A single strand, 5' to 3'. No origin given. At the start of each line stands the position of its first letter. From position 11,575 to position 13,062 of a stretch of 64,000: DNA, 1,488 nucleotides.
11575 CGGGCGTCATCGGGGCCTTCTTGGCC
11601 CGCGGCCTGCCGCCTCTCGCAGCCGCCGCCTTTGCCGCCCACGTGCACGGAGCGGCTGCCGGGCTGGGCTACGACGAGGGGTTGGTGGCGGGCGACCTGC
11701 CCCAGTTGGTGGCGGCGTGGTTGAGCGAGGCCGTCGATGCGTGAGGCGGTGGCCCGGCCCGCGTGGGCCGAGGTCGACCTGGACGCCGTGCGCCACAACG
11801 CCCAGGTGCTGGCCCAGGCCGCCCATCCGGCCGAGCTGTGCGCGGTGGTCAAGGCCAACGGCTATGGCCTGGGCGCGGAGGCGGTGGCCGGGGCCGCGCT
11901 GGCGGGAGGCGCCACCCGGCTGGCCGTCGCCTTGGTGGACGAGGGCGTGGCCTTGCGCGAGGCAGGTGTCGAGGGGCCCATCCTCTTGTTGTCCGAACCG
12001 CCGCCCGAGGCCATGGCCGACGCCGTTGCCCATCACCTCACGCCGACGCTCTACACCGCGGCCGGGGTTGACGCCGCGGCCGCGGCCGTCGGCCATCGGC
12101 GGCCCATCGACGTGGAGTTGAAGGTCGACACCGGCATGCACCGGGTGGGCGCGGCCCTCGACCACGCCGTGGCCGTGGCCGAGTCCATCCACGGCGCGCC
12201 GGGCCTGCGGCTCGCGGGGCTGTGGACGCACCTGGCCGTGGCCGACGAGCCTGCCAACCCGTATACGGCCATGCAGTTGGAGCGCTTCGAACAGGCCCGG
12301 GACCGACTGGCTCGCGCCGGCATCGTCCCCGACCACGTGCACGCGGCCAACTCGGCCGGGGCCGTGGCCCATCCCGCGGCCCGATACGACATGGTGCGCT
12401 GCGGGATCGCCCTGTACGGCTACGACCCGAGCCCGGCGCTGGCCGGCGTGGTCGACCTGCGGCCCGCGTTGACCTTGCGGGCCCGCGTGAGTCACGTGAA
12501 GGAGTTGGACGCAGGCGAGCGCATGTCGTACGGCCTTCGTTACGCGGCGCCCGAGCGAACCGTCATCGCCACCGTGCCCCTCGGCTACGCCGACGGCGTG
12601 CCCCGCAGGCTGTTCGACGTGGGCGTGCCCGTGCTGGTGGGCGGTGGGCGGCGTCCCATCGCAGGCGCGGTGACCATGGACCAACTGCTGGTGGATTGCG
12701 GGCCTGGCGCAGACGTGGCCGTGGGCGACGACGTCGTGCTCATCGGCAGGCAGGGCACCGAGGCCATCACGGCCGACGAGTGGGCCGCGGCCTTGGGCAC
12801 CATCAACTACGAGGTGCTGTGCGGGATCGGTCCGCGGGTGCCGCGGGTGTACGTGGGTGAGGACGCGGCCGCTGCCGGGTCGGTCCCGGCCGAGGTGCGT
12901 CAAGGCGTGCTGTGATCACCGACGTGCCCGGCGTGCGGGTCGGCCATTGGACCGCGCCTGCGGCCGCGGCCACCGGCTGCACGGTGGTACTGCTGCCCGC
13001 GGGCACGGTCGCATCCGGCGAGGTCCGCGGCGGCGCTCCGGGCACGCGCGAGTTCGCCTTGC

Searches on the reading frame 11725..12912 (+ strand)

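Call 58: search_protein_families(library=pfam, proteins=[window:11725-12912:+], max_evalue=0.00001)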
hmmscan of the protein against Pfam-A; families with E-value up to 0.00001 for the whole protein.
window:11725-12912:+ (396 aa): 2 families
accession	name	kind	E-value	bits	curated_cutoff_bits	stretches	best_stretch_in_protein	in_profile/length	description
PF01168.26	Ala_racemase_N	-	5.8e-71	239.1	24.1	1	17-235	1-220/220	Alanine racemase, N-terminal domain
PF00842.27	Ala_racemase_C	-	6.9e-44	148.9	25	1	248-376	1-127/127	Alanine racemase, C-terminal domain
